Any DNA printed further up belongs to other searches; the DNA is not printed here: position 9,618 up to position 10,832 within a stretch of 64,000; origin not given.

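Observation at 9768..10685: Atypical receiver domain fused to a guanine deaminase, apparently co-transcribed with clpS-clpA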

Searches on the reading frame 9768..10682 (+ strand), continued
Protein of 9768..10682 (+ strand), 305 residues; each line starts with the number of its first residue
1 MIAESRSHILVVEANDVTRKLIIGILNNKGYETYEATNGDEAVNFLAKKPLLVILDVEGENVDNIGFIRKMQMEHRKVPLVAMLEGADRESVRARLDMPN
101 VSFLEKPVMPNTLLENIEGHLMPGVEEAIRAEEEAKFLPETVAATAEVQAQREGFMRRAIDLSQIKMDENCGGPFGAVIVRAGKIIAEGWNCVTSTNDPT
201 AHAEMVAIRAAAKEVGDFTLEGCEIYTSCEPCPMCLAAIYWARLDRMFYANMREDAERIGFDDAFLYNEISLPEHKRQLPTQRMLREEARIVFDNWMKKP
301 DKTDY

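Call 20: find_encoding_contigs(protein=P0098, flank=6000, max_places=1)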
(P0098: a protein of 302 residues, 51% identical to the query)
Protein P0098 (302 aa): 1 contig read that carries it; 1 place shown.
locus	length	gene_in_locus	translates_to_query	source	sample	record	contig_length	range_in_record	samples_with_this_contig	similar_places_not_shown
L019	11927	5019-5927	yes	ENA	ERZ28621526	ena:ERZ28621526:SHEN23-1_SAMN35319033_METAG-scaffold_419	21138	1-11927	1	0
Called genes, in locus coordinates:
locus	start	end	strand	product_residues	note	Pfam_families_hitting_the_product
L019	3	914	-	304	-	?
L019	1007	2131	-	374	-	PF13354:Beta-lactamase2, PF00768:Peptidase_S11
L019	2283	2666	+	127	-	PF02617:ClpS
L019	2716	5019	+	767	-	PF02861:Clp_N, PF13191:AAA_16 (faint), PF00004:AAA, PF17871:AAA_lid_9, PF00004:AAA, PF07724:AAA_2, PF07728:AAA_5, PF10431:ClpB_D2-small, +7 more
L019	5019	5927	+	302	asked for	PF00072:Response_reg, PF00383:dCMP_cyt_deam_1, PF14437:MafB19-deam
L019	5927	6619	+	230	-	PF01987:AIM24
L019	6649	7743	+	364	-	-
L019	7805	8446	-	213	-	PF01936:NYN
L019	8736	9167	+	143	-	PF01192:RNA_pol_Rpb6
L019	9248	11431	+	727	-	PF01966:HD, PF13328:HD_4, PF04607:RelA_SpoT, PF02824:TGS, PF19296:RelA_AH, PF28438:RelA_RIS, PF13291:ACT_4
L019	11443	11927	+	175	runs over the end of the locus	PF09835:DUF2062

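Call 21: find_encoding_contigs(protein=P0111, flank=6000, max_places=1)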
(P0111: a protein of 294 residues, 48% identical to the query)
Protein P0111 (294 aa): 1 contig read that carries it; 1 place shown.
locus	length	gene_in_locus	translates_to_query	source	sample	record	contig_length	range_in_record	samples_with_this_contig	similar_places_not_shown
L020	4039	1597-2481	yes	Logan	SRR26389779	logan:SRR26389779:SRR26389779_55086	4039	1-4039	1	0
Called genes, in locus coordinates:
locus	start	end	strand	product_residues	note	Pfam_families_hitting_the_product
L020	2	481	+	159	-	?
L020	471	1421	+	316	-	PF20573:DUF6782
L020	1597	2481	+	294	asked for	PF00072:Response_reg, PF00383:dCMP_cyt_deam_1, PF14437:MafB19-deam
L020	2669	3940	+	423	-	-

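Call 31: find_encoding_contigs(protein=P0001, flank=10000, max_places=1)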
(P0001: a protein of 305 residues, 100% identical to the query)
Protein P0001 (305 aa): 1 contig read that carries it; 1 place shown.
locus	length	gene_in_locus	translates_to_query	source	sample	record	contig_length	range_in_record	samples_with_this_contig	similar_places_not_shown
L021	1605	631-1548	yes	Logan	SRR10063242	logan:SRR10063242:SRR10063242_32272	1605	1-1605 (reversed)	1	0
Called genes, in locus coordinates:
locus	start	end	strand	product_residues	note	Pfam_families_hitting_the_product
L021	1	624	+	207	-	?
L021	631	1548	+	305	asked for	PF00072:Response_reg, PF00383:dCMP_cyt_deam_1, PF14437:MafB19-deam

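Call 33: predict_structure(alignment_id=A2)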
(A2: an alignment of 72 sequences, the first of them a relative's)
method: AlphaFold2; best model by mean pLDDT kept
length: 305 residues; sequences in the alignment: 72
mean_pLDDT: 89.4   pTM: 0.58
mean pLDDT of the five models: 89.4, 89.3, 88.9, 88.6, 87.0
residues with pLDDT >= 90: 232; 70-90: 45; 50-70: 21; < 50: 7
segments of 3 or more residues with pLDDT < 50: 1-3
pLDDT, mean of each block of 10 residues (from residue 1): 63 97 95 96 94 91 91 95 92 94 95 92 63 50 80 98 96 96 98 94 98 97 97 94 96 91 79 77 94 94 78
secondary structure, 60 per line:
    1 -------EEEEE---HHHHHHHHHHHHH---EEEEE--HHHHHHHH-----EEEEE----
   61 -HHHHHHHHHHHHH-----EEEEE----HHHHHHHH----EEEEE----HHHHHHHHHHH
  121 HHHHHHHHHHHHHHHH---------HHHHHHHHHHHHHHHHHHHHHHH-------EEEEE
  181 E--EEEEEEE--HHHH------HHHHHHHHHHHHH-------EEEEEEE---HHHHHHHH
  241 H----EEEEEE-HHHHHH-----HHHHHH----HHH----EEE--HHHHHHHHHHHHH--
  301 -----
elements in order: E8-12 H16-28 E32-36 H39-46 E52-56 H62-74 E80-84 H89-96 E101-105 H110-136 H146-168 E176-181 E184-190 H193-196 H203-215 E223-229 H233-241 E246-251 H253-258 H264-269 E281-283 H286-298
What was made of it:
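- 10128..10217 (+): Variable linker, residues 121-150: an extension of helix alpha5 followed by a disordered segment. pLDDT 50-63 (call 33).
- On Response regulator receiver domain (PF00072): AF2 gives E8-12, H16-28, E32-36, H39-46, E52-56, H62-74, E80-84, H89-96, E101-105 and H110-, with pLDDT above 90 (call 33).
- Tether. pTM is 0.58 although both domains have pLDDT above 90, and the linker has low pLDDT (call 33). The linker is flexible and no interface is predicted (call 33).
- Tried and rejected: Model coordinates are not exposed, so I could not check whether D16 reaches the acidic pocket (call 33).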

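Call 35: search_protein_representatives(protein=window:9768-10682:+)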
Query: 305 residues. Proteins with E-value up to 0.001 (for the whole library): 25946; up to 1e-10: 5725; up to 1e-30: 259. The best 150 are listed.
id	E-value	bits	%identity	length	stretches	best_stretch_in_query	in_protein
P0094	5.8e-93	327.8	51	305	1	3-302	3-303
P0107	1.4e-83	297.0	67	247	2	148-305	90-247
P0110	1.7e-82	293.5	63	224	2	156-281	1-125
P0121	9.3e-71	254.9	44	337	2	148-299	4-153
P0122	1.0e-56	208.9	63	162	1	153-305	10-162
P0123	1.3e-55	205.2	61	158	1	152-305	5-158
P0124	1.4e-51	191.9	58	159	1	154-305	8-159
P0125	2.6e-51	191.1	56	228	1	151-305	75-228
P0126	5.1e-51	190.1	59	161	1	154-305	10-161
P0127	7.0e-51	189.7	57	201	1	150-305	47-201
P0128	1.8e-50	188.4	43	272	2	153-270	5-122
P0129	6.6e-50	186.5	55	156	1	154-305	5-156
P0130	1.5e-47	178.7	55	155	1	157-305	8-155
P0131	1.9e-47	178.4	55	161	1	152-305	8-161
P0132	3.5e-47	177.5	36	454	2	153-283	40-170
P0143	8.6e-45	169.7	52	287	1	153-304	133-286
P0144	1.1e-44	169.3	39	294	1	8-298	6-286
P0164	1.3e-42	162.5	46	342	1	134-305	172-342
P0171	7.4e-41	156.8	46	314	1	119-301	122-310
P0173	1.2e-40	156.1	53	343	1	155-303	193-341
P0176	1.4e-40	155.8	51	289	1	148-298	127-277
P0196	5.3e-39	150.7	48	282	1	154-305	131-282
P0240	6.6e-36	140.5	38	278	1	7-297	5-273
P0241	7.9e-36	140.3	47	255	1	150-298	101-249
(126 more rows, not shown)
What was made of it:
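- Stand-alone GuaD enzymes of about 155-165 aa are the norm elsewhere, so retaining 90-150 extra residues in over 100 lineages implies selection (call 35).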

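Call 36: search_protein_families(library=pfam, proteins=[P0144, P0240, P0143, P0164, P0171, P0173, P0176, P0196, P0241, P0125], max_evalue=0.01)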
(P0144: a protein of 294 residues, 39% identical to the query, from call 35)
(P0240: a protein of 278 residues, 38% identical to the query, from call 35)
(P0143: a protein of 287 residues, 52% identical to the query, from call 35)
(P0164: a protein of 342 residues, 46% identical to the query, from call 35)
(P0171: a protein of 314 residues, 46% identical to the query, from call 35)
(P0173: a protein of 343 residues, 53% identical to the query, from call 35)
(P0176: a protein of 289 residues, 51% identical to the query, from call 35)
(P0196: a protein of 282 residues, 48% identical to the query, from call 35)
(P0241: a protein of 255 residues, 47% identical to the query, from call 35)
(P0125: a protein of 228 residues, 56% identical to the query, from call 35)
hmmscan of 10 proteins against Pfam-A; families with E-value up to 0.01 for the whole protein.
P0144 (294 aa): 4 families
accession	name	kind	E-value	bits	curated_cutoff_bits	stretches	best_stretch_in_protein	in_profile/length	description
PF00072.30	Response_reg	-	1e-24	87.3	30.2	1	7-118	1-111/111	Response regulator receiver domain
PF00383.29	dCMP_cyt_deam_1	-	1.4e-21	76.7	25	1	141-238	5-101/102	Cytidine and deoxycytidylate deaminase zinc-binding region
PF14437.12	MafB19-deam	-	1.6e-16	60.9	27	1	141-243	4-105/142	MafB19-like deaminase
PF03709.21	OKR_DC_1_N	-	0.0024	18.5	29.3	1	17-89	7-75/111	Orn/Lys/Arg decarboxylase, N-terminal domain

P0240 (278 aa): 2 families
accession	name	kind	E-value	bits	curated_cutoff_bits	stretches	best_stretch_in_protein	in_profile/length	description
PF00383.29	dCMP_cyt_deam_1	-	5e-15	55.7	25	1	128-227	4-102/102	Cytidine and deoxycytidylate deaminase zinc-binding region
PF14437.12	MafB19-deam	-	2.8e-10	40.7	27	1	129-228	4-102/142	MafB19-like deaminase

P0143 (287 aa): 4 families
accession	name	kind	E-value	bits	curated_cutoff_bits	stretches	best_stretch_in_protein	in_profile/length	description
PF00383.29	dCMP_cyt_deam_1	-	8.2e-24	83.9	25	1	130-232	2-101/102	Cytidine and deoxycytidylate deaminase zinc-binding region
PF14437.12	MafB19-deam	-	3.3e-15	56.7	27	1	152-238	22-106/142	MafB19-like deaminase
PF14439.12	Bd3614-deam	-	0.0024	18.3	38.5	1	162-227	16-80/113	Bd3614-like deaminase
PF18750.7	SNAD4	-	0.0028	18.1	27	1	174-221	24-71/130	Secreted Novel AID/APOBEC-like Deaminase 4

P0164 (342 aa): 4 families
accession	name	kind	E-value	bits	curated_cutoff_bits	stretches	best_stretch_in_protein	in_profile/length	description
PF00383.29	dCMP_cyt_deam_1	-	6.3e-29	100.3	25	1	190-287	4-101/102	Cytidine and deoxycytidylate deaminase zinc-binding region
PF14437.12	MafB19-deam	-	1e-22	81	27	1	190-289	3-102/142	MafB19-like deaminase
PF00156.33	Pribosyltran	-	4e-09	36.4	26.3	1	53-158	30-127/158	Phosphoribosyl transferase domain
PF14439.12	Bd3614-deam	-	0.00016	22.1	38.5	1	214-285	13-87/113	Bd3614-like deaminase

P0171 (314 aa): 4 families
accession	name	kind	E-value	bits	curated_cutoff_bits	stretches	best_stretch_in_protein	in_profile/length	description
PF00383.29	dCMP_cyt_deam_1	-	3.1e-24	85.2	25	1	161-259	4-101/102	Cytidine and deoxycytidylate deaminase zinc-binding region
PF14437.12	MafB19-deam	-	3.9e-18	66.2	27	1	176-269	17-110/142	MafB19-like deaminase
PF13646.12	HEAT_2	-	0.00033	21.3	27.7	1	58-132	11-82/88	HEAT repeats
PF14439.12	Bd3614-deam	-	0.0033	17.8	38.5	1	186-255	13-83/113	Bd3614-like deaminase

P0173 (343 aa): 3 families
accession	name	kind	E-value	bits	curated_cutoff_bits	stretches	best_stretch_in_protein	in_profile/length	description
PF00383.29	dCMP_cyt_deam_1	-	4.3e-19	68.7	25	1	193-288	7-101/102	Cytidine and deoxycytidylate deaminase zinc-binding region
PF14437.12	MafB19-deam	-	1.6e-14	54.4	27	1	204-298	16-110/142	MafB19-like deaminase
PF13646.12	HEAT_2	-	2.4e-08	34.6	27.7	1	82-146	13-75/88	HEAT repeats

P0176 (289 aa): 3 families
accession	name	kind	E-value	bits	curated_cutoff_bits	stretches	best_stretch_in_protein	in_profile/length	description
PF00383.29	dCMP_cyt_deam_1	-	1e-25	90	25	1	130-229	3-101/102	Cytidine and deoxycytidylate deaminase zinc-binding region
PF14437.12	MafB19-deam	-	9.1e-22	77.9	27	1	132-235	4-106/142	MafB19-like deaminase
PF18750.7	SNAD4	-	0.0012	19.3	27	1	170-218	22-71/130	Secreted Novel AID/APOBEC-like Deaminase 4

P0196 (282 aa): 2 families
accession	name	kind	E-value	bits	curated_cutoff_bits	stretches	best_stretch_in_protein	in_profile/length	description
PF00383.29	dCMP_cyt_deam_1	-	1.9e-22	79.5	25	1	128-227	3-101/102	Cytidine and deoxycytidylate deaminase zinc-binding region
PF14437.12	MafB19-deam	-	1.9e-17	63.9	27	1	139-237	13-110/142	MafB19-like deaminase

P0241 (255 aa): 3 families
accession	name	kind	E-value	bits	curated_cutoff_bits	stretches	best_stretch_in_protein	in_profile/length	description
PF00383.29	dCMP_cyt_deam_1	-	5.2e-29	100.6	25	1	100-200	2-101/102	Cytidine and deoxycytidylate deaminase zinc-binding region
PF14437.12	MafB19-deam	-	1.3e-20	74.2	27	1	102-202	3-102/142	MafB19-like deaminase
PF14439.12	Bd3614-deam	-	7.8e-06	26.3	38.5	1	131-190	17-75/113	Bd3614-like deaminase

P0125 (228 aa): 2 families
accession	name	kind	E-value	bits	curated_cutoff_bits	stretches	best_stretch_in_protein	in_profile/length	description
PF00383.29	dCMP_cyt_deam_1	-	1.2e-25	89.8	25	1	74-173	2-101/102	Cytidine and deoxycytidylate deaminase zinc-binding region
PF14437.12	MafB19-deam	-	2.1e-20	73.5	27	1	75-181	2-108/142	MafB19-like deaminase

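Call 38: find_encoding_contigs(protein=P0144, flank=6000, max_places=2)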
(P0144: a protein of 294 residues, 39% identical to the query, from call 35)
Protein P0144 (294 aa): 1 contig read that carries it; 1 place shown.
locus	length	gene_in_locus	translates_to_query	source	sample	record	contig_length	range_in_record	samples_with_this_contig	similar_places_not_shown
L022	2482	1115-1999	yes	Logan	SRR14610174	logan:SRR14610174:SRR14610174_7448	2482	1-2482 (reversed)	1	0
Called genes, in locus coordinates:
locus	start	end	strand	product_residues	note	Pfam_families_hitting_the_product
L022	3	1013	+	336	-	?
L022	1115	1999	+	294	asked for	PF00072:Response_reg, PF00383:dCMP_cyt_deam_1, PF14437:MafB19-deam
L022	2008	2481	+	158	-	?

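Call 39: find_encoding_contigs(protein=P0240, flank=6000, max_places=2)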
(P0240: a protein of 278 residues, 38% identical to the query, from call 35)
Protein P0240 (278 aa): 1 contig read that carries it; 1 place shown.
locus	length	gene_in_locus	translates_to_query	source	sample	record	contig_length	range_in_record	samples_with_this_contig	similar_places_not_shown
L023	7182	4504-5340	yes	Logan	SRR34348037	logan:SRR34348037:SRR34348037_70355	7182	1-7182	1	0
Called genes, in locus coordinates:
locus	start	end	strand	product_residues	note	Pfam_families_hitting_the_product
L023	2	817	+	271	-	?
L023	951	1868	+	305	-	PF00892:EamA (weak)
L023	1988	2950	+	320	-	PF06035:Peptidase_C93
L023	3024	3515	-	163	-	PF03352:Adenine_glyco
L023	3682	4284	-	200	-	PF02482:Ribosomal_S30AE, PF16321:Ribosom_S30AE_C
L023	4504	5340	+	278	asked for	PF00383:dCMP_cyt_deam_1, PF14437:MafB19-deam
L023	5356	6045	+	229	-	PF01987:AIM24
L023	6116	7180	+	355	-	?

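Call 56: fold_search(model_id=the predicted structure, library=pdb)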
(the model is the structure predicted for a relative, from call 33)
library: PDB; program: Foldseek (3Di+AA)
matches with E <= 10: 1767; with E <= 0.001: 639
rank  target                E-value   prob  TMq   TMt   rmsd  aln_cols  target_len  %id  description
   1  1wkq_B                3.5e-17  1.00  0.38  0.75  17.7       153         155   50  Crystal Structure of Bacillus subtilis Guanine Deaminase. The first domain-swapped structure in the cytidine deaminase (released 2004-07-13)
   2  7dc9_D                9.4e-17  1.00  0.47  0.86   2.9       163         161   37  The structure of the Arabidopsis thaliana guanosine deaminase mutant E82Q complex with guanosine (released 2021-09-29)
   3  1wkq_A                1.2e-16  1.00  0.38  0.73  17.6       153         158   50  Crystal Structure of Bacillus subtilis Guanine Deaminase. The first domain-swapped structure in the cytidine deaminase (released 2004-07-13)
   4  1tiy_A                1.3e-16  1.00  0.38  0.74  18.0       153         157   50  X-RAY STRUCTURE OF GUANINE DEAMINASE FROM BACILLUS SUBTILIS NORTHEAST STRUCTURAL GENOMICS CONSORTIUM TARGET SR160 (released 2004-06-22)
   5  7dbf_D                1.6e-16  1.00  0.44  0.84   2.9       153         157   40  The structure of the Arabidopsis thaliana guanosine deaminase (released 2021-09-29)
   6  7dbf_A                4.0e-16  1.00  0.44  0.85   3.0       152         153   40  The structure of the Arabidopsis thaliana guanosine deaminase (released 2021-09-29)
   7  7dc9_A                8.4e-16  1.00  0.45  0.85   3.0       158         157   39  The structure of the Arabidopsis thaliana guanosine deaminase mutant E82Q complex with guanosine (released 2021-09-29)
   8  1tiy_B                8.4e-16  1.00  0.39  0.77  16.7       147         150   51  X-RAY STRUCTURE OF GUANINE DEAMINASE FROM BACILLUS SUBTILIS NORTHEAST STRUCTURAL GENOMICS CONSORTIUM TARGET SR160 (released 2004-06-22)
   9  7dqn_A                9.5e-16  1.00  0.43  0.82   3.0       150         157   40  The structure of the Arabidopsis thaliana guanosine deaminase mutant Y185F complexed with guanosine (released 2022-02-02)
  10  7dqn_D                1.0e-15  1.00  0.42  0.81   3.0       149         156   41  The structure of the Arabidopsis thaliana guanosine deaminase mutant Y185F complexed with guanosine (released 2022-02-02)
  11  1wwr_D                5.9e-13  1.00  0.40  0.79   3.5       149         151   30  Crystal structure of tRNA adenosine deaminase TadA from Aquifex aeolicus (released 2005-02-01)
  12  2nx8                  6.3e-13  1.00  0.41  0.73   3.8       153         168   26  The crystal structure of the tRNA-specific adenosine deaminase from Streptococcus pyogenes (released 2007-08-21)
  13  1wwr_C                9.1e-13  1.00  0.41  0.75   3.4       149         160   30  Crystal structure of tRNA adenosine deaminase TadA from Aquifex aeolicus (released 2005-02-01)
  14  1wwr_A                9.7e-13  1.00  0.40  0.77   3.5       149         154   30  Crystal structure of tRNA adenosine deaminase TadA from Aquifex aeolicus (released 2005-02-01)
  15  1wwr_B                9.7e-13  1.00  0.40  0.74   3.6       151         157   29  Crystal structure of tRNA adenosine deaminase TadA from Aquifex aeolicus (released 2005-02-01)
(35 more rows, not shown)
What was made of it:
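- On Cytidine-deaminase-fold guanine deaminase (B. subtilis GuaD type): The rmsd of 17.7 A to 1wkq at TM 0.75 is consistent with a swapped crystal form against an unswapped model (call 56).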

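Call 61: search_protein_families(library=padloc, proteins=[window:9768-10682:+], max_evalue=0.001)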
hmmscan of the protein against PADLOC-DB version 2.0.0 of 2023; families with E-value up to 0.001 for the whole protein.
window:9768-10682:+ (305 aa): 1 family
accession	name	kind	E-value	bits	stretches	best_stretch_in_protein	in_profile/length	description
PDLC02373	dCTPase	-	9.7e-07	26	1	202-249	440-485/630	-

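Call 71: predict_structure(alignment_id=A3)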
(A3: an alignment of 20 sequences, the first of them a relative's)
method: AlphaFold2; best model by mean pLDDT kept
length: 247 residues; sequences in the alignment: 20
mean_pLDDT: 86.1   pTM: 0.64
mean pLDDT of the five models: 86.1, 83.0, 82.4, 76.6, 71.6
residues with pLDDT >= 90: 107; 70-90: 110; 50-70: 28; < 50: 2
segments of 3 or more residues with pLDDT < 50: none
pLDDT, mean of each block of 10 residues (from residue 1): 94 96 95 92 91 87 86 88 65 86 90 89 93 73 89 93 94 86 90 86 70 65 85 87 75
secondary structure, 60 per line:
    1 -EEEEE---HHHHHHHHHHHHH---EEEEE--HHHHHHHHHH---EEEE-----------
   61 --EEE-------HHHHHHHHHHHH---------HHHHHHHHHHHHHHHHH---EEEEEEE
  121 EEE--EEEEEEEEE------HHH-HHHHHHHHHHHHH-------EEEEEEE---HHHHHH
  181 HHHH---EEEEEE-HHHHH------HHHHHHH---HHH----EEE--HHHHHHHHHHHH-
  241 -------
elements in order: E2-6 H10-22 E26-30 H33-42 E46-49 E63-65 H73-84 H94-110 E114-123 E126-134 H145-157 E165-171 H175-184 E188-193 H195-199 H206-212 E223-225 H228-239
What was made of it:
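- Even the deleted forms retain a confidently folded N-domain (call 71).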
